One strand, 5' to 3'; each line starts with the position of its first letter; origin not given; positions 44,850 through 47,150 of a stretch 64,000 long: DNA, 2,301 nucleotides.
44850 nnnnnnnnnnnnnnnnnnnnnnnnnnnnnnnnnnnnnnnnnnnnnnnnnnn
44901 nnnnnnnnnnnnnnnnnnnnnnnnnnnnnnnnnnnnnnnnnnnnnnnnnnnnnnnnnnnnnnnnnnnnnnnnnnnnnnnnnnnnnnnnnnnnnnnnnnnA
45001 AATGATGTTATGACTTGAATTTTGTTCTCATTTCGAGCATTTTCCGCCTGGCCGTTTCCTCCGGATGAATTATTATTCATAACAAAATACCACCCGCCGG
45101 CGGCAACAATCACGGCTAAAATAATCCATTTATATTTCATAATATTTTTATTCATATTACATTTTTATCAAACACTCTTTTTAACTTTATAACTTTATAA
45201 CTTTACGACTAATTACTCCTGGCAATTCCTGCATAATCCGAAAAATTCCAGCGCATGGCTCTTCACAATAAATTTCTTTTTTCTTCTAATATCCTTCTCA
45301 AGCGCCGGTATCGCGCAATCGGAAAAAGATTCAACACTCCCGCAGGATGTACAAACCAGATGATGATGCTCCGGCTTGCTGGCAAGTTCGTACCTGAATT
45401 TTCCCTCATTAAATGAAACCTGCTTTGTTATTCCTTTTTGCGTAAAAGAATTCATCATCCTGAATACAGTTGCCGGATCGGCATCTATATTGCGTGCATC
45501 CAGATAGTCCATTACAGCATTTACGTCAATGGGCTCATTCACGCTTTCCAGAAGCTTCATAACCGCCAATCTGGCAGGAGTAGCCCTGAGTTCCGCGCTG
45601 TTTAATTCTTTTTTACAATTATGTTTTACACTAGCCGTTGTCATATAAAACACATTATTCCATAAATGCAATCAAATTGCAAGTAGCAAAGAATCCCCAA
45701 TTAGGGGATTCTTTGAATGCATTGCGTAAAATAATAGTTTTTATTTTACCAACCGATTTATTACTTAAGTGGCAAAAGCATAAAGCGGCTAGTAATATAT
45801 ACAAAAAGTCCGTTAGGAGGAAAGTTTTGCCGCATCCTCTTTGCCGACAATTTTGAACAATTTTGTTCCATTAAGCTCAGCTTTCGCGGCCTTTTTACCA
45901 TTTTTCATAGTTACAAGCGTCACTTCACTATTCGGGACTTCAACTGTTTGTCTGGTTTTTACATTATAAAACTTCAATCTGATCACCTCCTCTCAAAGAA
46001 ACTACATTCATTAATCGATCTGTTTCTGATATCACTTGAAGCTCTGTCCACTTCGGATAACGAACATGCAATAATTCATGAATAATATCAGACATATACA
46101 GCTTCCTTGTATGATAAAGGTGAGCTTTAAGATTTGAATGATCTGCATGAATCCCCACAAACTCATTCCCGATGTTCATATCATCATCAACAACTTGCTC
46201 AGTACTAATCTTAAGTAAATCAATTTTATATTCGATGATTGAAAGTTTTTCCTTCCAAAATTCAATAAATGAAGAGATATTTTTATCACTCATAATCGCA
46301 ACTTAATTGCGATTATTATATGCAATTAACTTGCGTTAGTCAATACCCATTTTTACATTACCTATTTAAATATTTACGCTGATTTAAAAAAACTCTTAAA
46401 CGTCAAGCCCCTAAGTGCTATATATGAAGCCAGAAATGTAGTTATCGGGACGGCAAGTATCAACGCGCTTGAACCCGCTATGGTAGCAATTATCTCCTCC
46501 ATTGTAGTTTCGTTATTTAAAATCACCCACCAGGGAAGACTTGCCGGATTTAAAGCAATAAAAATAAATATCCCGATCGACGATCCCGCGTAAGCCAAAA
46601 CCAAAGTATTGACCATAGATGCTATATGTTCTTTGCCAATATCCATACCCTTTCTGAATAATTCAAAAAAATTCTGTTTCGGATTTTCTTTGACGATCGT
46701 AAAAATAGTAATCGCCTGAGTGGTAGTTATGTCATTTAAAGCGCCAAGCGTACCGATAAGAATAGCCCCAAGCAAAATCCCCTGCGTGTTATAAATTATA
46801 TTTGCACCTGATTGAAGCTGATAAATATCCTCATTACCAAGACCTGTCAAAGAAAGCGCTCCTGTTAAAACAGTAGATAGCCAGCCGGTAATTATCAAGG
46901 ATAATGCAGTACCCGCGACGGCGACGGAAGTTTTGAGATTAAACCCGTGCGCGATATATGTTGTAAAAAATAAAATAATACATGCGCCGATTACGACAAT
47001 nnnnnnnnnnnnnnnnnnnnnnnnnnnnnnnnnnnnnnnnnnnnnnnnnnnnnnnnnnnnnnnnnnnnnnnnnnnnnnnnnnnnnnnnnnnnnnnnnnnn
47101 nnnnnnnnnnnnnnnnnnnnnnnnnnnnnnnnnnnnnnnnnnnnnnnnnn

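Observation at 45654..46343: Three GCAA-N5-TTGC palindromes overlap two strong promoters next to zur: candidate Zur operator and mini-regulon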

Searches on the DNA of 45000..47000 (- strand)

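Call 20: search_rna_families(sources=[L014, L064, L070, L071, L049, L065, L004], threshold=evalue, max_evalue=1)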
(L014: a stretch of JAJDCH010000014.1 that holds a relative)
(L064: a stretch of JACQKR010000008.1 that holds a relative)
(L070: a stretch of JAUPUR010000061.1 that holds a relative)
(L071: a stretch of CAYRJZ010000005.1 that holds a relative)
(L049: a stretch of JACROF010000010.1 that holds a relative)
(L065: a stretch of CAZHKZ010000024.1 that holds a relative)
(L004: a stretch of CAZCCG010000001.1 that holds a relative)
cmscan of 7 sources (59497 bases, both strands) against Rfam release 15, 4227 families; matches with E-value up to 1: 1.
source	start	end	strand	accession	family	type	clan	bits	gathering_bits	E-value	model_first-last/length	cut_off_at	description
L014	10138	10205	-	RF00445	MIR399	Gene; miRNA;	-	25.6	57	0.17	22-97/117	no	mir-399 microRNA precursor family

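Call 21: search_rna_families(source=window, start=45000, end=47000, threshold=evalue, max_evalue=5)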
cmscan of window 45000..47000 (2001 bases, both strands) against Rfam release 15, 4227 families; matches with E-value up to 5: 5.
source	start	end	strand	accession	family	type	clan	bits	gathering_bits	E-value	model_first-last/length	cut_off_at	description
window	45657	45747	+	RF01770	rimP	Cis-reg; leader;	-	23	47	0.78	1-102/102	no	Gammaprotebacteria rimP leader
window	45676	45811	+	RF01442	S_pombe_snR90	Gene; snRNA; snoRNA; HACA-box;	-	22.2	80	2.3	1-158/158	no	small nucleolar RNA snR90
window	45664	45797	-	RF01589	plasmodium_snoR11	Gene; snRNA; snoRNA; HACA-box;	-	21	80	3.2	1-207/207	no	small nucleolar RNA snoR11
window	45687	45771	-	RF02607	AbsR25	Gene; sRNA;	-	20.3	47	1.5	1-164/164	no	Acinetobacter sRNA 25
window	45874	45941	-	RF00521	SAM_alpha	Cis-reg; riboswitch;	-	15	36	3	1-79/79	no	Alpha-proteobacteria SAM riboswitch aptamer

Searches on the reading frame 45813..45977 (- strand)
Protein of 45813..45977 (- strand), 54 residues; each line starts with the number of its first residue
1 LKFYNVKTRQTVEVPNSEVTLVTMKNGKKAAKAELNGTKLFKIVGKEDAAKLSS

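Call 6: search_protein_families(library=pfam, proteins=[window:45813-45977:-], max_evalue=0.01)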
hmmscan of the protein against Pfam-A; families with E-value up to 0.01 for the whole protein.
window:45813-45977:- (54 aa): 0 families

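Call 7: search_protein_families(library=ncbifam, proteins=[window:45813-45977:-], max_evalue=0.01)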
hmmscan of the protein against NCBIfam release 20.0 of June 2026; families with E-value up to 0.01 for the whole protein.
window:45813-45977:- (54 aa): 0 families

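Call 22: search_protein_families(library=pfam, proteins=[window:45816-45977:-], max_evalue=10)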
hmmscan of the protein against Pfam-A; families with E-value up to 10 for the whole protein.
seq(54 aa): 0 families

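Call 34: find_homologous_proteins(query=window:45816-45977:-, max_evalue=0.01)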
Query seq(54 aa) (54 aa): 110 proteins with E <= 0.01 among 110 candidates.
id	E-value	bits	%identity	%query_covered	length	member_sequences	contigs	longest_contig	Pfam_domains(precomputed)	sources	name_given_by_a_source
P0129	6.4e-26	105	100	100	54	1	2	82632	-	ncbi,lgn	-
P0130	1.6e-25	103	98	100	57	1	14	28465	-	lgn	-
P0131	1.5e-20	88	81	98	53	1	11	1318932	-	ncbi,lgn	-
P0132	6.3e-20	86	80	100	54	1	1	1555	-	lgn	-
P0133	9.0e-20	86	83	98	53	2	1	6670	-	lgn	-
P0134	9.6e-20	86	76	100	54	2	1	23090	-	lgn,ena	-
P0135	1.2e-19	85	78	100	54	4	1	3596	-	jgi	-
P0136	1.3e-19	85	80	100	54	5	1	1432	-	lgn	-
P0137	1.4e-19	85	83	98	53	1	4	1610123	-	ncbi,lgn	-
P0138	1.5e-19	85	78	100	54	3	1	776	-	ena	-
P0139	1.5e-19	85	76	100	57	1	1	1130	-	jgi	jgi:hypothetical protein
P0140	1.8e-19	85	80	100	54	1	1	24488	-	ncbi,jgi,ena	-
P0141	2.4e-19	84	80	100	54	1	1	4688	-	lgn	-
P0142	3.0e-19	84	76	100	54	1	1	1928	-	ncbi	ncbi:MAG: hypothetical protein ACREHC_06080 [Candidatus Levyibacteriota bacterium]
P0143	3.1e-19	84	80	100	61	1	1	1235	-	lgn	-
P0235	3.5e-11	59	74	83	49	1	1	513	PF18930.6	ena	-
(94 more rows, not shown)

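Call 37: search_protein_families(library=pfam, alignment_id=A2, max_evalue=10)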
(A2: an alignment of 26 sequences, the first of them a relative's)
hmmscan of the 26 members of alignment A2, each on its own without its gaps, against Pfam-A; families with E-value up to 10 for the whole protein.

A. member 1, P0129 (54 aa): 0 families

B. families by the number of members that match (of 26 scanned): 14 families
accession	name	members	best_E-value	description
PF21015.2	Ybfg_C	6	0.006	Ybfg C-terminal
PF09453.15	HIRA_B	4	0.18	HIRA B motif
PF18930.5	DUF5679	1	1.7e-07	Domain of unknown function (DUF5679)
PF24815.1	HMG_WDHD1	1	0.0087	WDHD1 HMG box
PF04828.22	GFA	1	0.01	Glutathione-dependent formaldehyde-activating enzyme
PF14451.12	Ub-Mut7C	1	0.022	Mut7-C ubiquitin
PF06451.17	Moricin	1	0.027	Moricin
PF16842.11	RRM_occluded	1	0.028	Occluded RNA-recognition motif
PF08183.16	SpoV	1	0.032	Stage V sporulation protein family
PF23095.1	KH_NusA_C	1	0.049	Transcription termination/antitermination protein NusA, KH domain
PF17362.7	pXO2-34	1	0.082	Family of unknown function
PF24143.1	Beta-sand_ComC_2nd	1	0.14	EGF-like domain-containing protein ComC second beta-sandwich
PF18972.5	Wheel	1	0.17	Cns1/TTC4 Wheel domain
PF24243.1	Phage_tail_C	1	0.18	Phage tail tip domain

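Call 49: search_protein_representatives(alignment_id=A2)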
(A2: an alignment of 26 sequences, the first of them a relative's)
Query: 26 sequences, 54 profile positions. Proteins with E-value up to 0.001 (for the whole library): 313; up to 1e-10: 32; up to 1e-30: 0. The best 150 are listed.
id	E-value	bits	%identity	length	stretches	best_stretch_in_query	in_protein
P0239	5.7e-29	116.0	-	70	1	1-53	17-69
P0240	2.6e-24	101.1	-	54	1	1-53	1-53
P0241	5.7e-24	100.0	-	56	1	1-54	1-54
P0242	2.3e-23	98.1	-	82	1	1-53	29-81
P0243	2.3e-23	98.1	-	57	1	1-53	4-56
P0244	3.1e-22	94.5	-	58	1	1-53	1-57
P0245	1.4e-21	92.3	-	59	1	1-54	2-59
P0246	2.2e-21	91.7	-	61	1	1-53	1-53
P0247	9.0e-21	89.8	-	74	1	1-43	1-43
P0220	1.5e-20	89.0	-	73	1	1-42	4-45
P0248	3.2e-20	88.0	-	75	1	2-53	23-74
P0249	1.2e-19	86.2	-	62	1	1-53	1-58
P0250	4.6e-18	81.1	-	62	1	1-53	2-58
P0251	1.4e-17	79.6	-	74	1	1-45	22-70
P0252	2.9e-17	78.6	-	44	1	12-53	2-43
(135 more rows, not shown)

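Call 93: predict_structure(alignment_id=A2)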
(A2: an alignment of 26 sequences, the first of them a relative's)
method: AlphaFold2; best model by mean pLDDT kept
length: 54 residues; sequences in the alignment: 26
mean_pLDDT: 90.0   pTM: 0.65
mean pLDDT of the five models: 90.0, 88.0, 87.0, 86.3, 84.8
residues with pLDDT >= 90: 32; 70-90: 22; 50-70: 0; < 50: 0
segments of 3 or more residues with pLDDT < 50: none
pLDDT, mean of each block of 10 residues (from residue 1): 92 92 91 91 89 78
secondary structure, 60 per line:
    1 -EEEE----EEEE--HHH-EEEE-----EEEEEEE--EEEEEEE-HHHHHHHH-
elements in order: E2-5 E10-13 E20-23 E29-35 E38-44 H46-53

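Call 95: fold_search(model_id=the predicted structure, library=pdb)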
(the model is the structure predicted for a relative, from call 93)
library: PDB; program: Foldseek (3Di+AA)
matches with E <= 10: 719; with E <= 0.001: 0
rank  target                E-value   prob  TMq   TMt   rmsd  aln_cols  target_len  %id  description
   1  3vpb_E                9.9e-02  0.90  0.41  0.40   9.2        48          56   12  ArgX from Sulfolobus tokodaii complexed with LysW/Glu/ADP/Mg/Zn/Sulfate (released 2013-02-27)
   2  5zau_MODEL_1_B        1.9e-01  0.51  0.38  0.34   5.6        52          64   25  Complex of the human FYN SH3 and monobody binder (released 2019-09-11)
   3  2xiw_B                3.7e-01  0.75  0.50  0.43   3.8        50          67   24  Crystal structure of the Sac7d-derived IgG1-binder C3-C24S (released 2011-07-13)
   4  9qdo_B                3.7e-01  0.75  0.51  0.33   3.6        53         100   23  Crystal structure of the aromatic oligoamide foldamer binder Nanofitin C10 fused to a coiled-coil domain (released 2026-03-18)
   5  9cro_I                3.7e-01  0.60  0.43  0.20   6.6        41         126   20  Post-targeting aCascade Type IA CRISPR-Cas Surveillance Complexes (released 2025-08-13)
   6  7tv9_C                4.5e-01  0.60  0.49  0.44   5.0        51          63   22  HUMAN COMPLEMENT COMPONENT C3B IN COMPLEX WITH APL-1030 (released 2022-03-30)
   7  9crp_H                4.5e-01  0.51  0.42  0.19   6.8        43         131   21  Post-targeting aCascade Type IA CRISPR-Cas Surveillance Complexes (released 2025-08-13)
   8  9crq_L                4.5e-01  0.51  0.42  0.19   6.8        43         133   21  Post-targeting aCascade Type IA CRISPR-Cas Surveillance Complexes (released 2025-08-13)
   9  1wd1_A                5.1e-01  0.66  0.51  0.46   3.8        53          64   23  Crystal structures of the hyperthermophilic chromosomal protein Sac7d in complex with DNA decamers (released 2004-08-03)
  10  1xyi_A                5.5e-01  0.57  0.48  0.42   3.9        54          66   18  Hyperthermophile chromosomal protein Sac7d double mutant Val26Ala/Met29Ala in complex with DNA GCGATCGC (released 2005-02-08)
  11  4cj2_C                6.2e-01  0.60  0.51  0.46   4.0        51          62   24  Crystal structure of HEWL in complex with affitin H4 (released 2014-05-21)
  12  9qdo_A                6.2e-01  0.51  0.49  0.32   4.5        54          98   22  Crystal structure of the aromatic oligoamide foldamer binder Nanofitin C10 fused to a coiled-coil domain (released 2026-03-18)
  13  1px2_B                7.0e-01  0.15  0.28  0.07   4.9        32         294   28  Crystal Structure of Rat Synapsin I C Domain Complexed to Ca.ATP (Form 1) (released 2004-03-23)
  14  5i7q                  7.0e-01  0.08  0.23  0.12   8.6        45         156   18  Crystal structure of Fkbp12-IF(SlpA), a chimeric protein of human Fkbp12 and the insert in flap domain of Ecoli SlpA (released 2017-03-08)
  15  8pxw_MODEL_1_A        7.5e-01  0.18  0.38  0.23  12.1        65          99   14  Structure of the WW domain tandem of PRPF40A (released 2024-04-03)
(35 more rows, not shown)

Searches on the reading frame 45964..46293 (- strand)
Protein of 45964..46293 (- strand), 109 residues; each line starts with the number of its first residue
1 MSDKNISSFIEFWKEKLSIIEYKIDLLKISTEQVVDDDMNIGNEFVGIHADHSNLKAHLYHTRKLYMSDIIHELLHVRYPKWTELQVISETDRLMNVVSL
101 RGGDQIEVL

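Call 6: search_protein_families(library=pfam, proteins=[window:45964-46293:-], max_evalue=0.01)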
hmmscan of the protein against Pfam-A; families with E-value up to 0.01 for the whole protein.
window:45964-46293:- (109 aa): 0 families

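Call 7: search_protein_families(library=ncbifam, proteins=[window:45964-46293:-], max_evalue=0.01)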
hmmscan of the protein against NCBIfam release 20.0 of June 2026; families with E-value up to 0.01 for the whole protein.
window:45964-46293:- (109 aa): 0 families

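Call 9: find_homologous_proteins(query=window:45964-46293:-, max_evalue=0.001)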
Query window:45964-46293:- (109 aa): 8 proteins with E <= 0.001 among 10 candidates.
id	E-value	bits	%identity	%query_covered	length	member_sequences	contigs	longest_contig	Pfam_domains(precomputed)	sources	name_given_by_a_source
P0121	6.7e-65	234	100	100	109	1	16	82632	-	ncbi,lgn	-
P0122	1.8e-23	101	53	87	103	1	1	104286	-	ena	-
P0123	8.1e-16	76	48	76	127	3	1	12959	-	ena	-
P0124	2.2e-15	75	42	85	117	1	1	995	-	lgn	-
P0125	7.3e-14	70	47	80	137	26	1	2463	-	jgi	-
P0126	2.0e-13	68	51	72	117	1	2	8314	-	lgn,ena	-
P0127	2.1e-13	68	51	72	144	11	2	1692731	-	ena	-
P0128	2.6e-13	68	50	75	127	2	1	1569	-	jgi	-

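Call 22: search_protein_families(library=pfam, proteins=[window:45964-46293:-], max_evalue=10)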
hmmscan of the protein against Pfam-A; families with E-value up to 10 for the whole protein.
window:45964-46293:- (109 aa): 0 families

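Call 45: predict_structure(alignment_id=A3)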
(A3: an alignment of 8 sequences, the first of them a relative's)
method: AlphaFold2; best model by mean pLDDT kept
length: 109 residues; sequences in the alignment: 8
mean_pLDDT: 89.4   pTM: 0.81
mean pLDDT of the five models: 89.4, 89.2, 89.2, 88.4, 88.3
residues with pLDDT >= 90: 88; 70-90: 10; 50-70: 4; < 50: 7
segments of 3 or more residues with pLDDT < 50: 103-109
pLDDT, mean of each block of 10 residues (from residue 1): 81 96 96 93 95 97 94 98 98 87 44
secondary structure, 60 per line:
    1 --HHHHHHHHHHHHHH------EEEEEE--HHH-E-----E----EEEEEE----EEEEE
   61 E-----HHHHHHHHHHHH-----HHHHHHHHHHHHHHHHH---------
elements in order: H3-16 E23-28 E46-51 E56-61 H67-78 H84-100

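Call 48: fold_search(model_id=the predicted structure, library=pdb)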
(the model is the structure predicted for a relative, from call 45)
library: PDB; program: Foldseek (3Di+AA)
matches with E <= 10: 144; with E <= 0.001: 0
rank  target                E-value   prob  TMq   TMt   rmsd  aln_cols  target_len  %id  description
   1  3dti                  4.7e-01  0.16  0.32  0.18   8.8       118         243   10  Crystal structure of the IRRE protein, a central regulator of DNA damage repair in deinococcaceae (released 2009-02-10)
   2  6cz6_C                5.7e-01  0.20  0.31  0.13  10.9       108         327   10  Mycobacterium tuberculosis transcriptional regulator (released 2019-04-17)
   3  8sln_A                7.4e-01  0.18  0.34  0.19   7.1       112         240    7  Crystal structure of Deinococcus geothermalis PprI complexed with ssDNA (released 2024-03-13)
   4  7wks_A                1.3e+00  0.06  0.24  0.09  15.8       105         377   13  Apo state of AtPIN3 (released 2022-08-10)
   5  6cyy_A                1.4e+00  0.12  0.31  0.12  11.2       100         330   11  Mycobacterium tuberculosis transcriptional regulator (released 2019-04-17)
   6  4j0b_B                1.5e+00  0.11  0.33  0.08   8.9       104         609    7  Structure of mitochondrial Hsp90 (TRAP1) with ADP-BeF3 (released 2014-01-22)
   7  6x62_Ad               2.1e+00  0.14  0.28  0.23   9.1        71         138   14  Legionella pneumophila Dot T4SS OMC (released 2020-09-30)
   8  6x62_AD               2.4e+00  0.13  0.27  0.23   8.5        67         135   12  Legionella pneumophila Dot T4SS OMC (released 2020-09-30)
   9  4bzs_B                2.4e+00  0.13  0.37  0.08   9.0        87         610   11  Human angiotenisn converting enzyme N-domain in complex with K-26 (released 2014-02-26)
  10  6tt4_B                2.4e+00  0.12  0.35  0.09   7.2        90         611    9  Crystal structure of 'Res_S2 mutant human Angiotensin-1 converting enzyme N-domain in complex with omapatrilat. (released 2020-04-01)
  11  5nkk_C                2.4e+00  0.06  0.27  0.12  13.2       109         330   13  SMG8-SMG9 complex GDP bound (released 2017-04-19)
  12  9ebi_A                2.4e+00  0.04  0.22  0.13   8.8        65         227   15  Human adenosine A3 receptor Gi complex (mini-Gsi chimera) bound to Piclidenoson (CF101, IB-MECA) (released 2025-08-20)
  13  5am9_C                2.7e+00  0.14  0.38  0.09   7.0        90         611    9  Crystal structure of the Angiotensin-1 converting enzyme N-domain in complex with amyloid-beta 10-16 (released 2016-01-13)
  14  8qfx_C                2.9e+00  0.12  0.38  0.09   8.6        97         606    9  Human Angiotensin-1 converting enzyme N-domain in complex with the lactotripeptide IPP (released 2023-11-22)
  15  9qau_B                2.9e+00  0.10  0.34  0.08   7.5        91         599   12  Human angiotensin-1 converting enzyme N-domain in complex with perindoprilat (released 2025-09-03)
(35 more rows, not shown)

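Call 65: find_encoding_contigs(protein=P0122, flank=3000, max_places=2)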
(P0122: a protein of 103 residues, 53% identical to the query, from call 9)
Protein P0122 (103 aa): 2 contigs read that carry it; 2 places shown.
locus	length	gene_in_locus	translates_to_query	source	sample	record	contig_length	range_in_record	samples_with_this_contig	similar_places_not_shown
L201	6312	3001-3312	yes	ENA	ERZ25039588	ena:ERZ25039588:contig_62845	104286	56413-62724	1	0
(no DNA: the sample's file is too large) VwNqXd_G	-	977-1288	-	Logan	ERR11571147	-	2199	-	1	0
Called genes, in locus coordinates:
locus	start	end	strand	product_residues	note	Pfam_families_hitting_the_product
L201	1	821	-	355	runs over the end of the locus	PF06224:AlkZ-like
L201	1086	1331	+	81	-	PF04014:MazE_antitoxin (weak)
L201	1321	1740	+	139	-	PF01850:PIN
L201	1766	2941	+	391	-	PF07907:YibE_F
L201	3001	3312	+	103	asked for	-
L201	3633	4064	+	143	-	PF01475:FUR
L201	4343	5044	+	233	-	PF01297:ZnuA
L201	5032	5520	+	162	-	PF00005:ABC_tran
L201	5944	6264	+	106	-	PF00950:ABC-3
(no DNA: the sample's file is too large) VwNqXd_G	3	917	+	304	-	?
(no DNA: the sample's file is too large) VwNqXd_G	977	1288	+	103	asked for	-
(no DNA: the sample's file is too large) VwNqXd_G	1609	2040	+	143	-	PF01475:FUR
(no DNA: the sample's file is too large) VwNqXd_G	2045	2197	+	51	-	?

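Call 66: find_encoding_contigs(protein=P0127, flank=3000, max_places=2)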
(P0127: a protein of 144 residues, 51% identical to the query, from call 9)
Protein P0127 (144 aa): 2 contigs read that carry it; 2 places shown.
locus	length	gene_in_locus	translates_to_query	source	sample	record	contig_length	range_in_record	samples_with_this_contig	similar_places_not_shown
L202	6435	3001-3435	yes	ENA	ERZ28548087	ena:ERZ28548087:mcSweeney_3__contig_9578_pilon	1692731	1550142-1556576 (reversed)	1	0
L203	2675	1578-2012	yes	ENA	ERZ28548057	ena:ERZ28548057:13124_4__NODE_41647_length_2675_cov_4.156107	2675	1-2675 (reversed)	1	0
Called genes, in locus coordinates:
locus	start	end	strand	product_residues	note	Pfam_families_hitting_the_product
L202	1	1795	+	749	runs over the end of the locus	PF13715:CarbopepD_reg_2, PF07715:Plug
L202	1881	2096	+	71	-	-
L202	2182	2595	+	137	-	PF01475:FUR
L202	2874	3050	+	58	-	-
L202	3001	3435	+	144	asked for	-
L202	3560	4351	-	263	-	-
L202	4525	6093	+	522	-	PF18483:Lectin_L-type_dom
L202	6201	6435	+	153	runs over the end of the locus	PF27546:MICAH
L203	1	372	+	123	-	?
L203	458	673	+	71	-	-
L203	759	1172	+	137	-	PF01475:FUR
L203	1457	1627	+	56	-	-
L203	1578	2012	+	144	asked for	-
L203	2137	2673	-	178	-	?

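Call 67: find_encoding_contigs(protein=P0123, flank=3000, max_places=2)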
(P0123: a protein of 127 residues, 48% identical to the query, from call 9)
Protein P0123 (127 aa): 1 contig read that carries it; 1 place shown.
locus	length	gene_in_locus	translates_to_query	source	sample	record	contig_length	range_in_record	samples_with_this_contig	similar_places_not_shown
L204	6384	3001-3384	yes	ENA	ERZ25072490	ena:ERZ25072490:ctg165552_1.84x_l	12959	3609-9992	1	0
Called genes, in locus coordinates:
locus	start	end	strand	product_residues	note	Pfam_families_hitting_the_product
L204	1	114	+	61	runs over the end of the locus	-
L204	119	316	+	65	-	-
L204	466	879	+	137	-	-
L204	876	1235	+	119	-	PF05717:TnpB_IS66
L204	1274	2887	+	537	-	PF03050:DDE_Tnp_IS66, PF13817:DDE_Tnp_IS66_C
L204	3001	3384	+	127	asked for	-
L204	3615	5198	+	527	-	-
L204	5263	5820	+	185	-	-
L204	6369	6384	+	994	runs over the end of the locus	?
